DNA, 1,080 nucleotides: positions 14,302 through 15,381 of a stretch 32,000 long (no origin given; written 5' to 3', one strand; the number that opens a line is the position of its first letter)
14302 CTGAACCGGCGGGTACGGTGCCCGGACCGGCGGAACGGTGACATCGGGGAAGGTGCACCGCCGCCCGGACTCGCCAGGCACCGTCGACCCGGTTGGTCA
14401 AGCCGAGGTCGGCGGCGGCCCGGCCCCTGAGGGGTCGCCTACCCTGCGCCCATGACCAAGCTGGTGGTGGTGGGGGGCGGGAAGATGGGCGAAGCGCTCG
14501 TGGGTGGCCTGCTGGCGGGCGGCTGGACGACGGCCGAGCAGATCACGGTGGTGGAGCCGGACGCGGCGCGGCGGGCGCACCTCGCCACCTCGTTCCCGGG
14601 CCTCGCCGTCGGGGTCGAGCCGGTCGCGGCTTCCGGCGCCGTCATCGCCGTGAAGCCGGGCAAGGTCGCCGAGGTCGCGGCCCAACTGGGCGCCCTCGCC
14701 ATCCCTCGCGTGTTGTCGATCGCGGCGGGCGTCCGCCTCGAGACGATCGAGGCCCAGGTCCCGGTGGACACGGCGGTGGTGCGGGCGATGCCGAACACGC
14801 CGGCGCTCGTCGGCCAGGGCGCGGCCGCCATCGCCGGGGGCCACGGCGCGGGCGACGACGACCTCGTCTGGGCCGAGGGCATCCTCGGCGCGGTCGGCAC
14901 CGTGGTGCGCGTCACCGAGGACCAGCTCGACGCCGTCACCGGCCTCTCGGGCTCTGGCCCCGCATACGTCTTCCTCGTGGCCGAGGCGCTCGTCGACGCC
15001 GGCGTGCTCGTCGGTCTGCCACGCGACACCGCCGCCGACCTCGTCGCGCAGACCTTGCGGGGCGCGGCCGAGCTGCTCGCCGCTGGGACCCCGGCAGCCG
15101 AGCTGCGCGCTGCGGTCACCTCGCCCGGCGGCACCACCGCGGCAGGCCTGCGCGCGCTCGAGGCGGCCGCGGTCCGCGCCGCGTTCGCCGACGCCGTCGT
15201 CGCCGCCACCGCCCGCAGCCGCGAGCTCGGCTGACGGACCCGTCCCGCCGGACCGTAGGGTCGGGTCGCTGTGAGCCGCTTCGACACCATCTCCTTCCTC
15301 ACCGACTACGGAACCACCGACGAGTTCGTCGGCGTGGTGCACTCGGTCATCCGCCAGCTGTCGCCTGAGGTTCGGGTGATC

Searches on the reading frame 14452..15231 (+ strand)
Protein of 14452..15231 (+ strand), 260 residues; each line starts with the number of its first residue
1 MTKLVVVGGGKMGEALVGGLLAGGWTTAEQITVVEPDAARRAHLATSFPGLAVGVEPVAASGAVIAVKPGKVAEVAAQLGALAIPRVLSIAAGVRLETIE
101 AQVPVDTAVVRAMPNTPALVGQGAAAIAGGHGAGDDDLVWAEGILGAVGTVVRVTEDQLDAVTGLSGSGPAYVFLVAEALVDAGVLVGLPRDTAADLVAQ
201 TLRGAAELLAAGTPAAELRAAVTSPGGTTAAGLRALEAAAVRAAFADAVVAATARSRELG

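Call 55: search_protein_families(library=ncbifam, proteins=[window:14452-15231:+], max_evalue=0.00001)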
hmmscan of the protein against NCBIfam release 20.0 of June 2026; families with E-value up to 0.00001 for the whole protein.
window:14452-15231:+ (260 aa): 6 families
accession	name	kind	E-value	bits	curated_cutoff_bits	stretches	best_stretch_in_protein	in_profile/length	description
TIGR00112.1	proC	equivalog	1e-70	238.4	196.75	1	4-259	1-263/263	pyrroline-5-carboxylate reductase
NF005813.0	PRK07679.1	exception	1.4e-50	172.3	404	1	4-260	6-269/279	pyrroline-5-carboxylate reductase ProI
NF008839.0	PRK11880.2-4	equivalog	2.9e-43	148.1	288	1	2-258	2-251/252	pyrroline-5-carboxylate reductase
NF005814.0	PRK07680.1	equivalog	1.7e-18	66.8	278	1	4-245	3-249/275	late competence protein ComER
NF005384.0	PRK06928.1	exception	2.6e-16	60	301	1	1-240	1-248/277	pyrroline-5-carboxylate reductase ProG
NF005063.0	PRK06476.1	equivalog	5.6e-11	42.5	254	1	4-253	3-250/258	pyrroline-5-carboxylate reductase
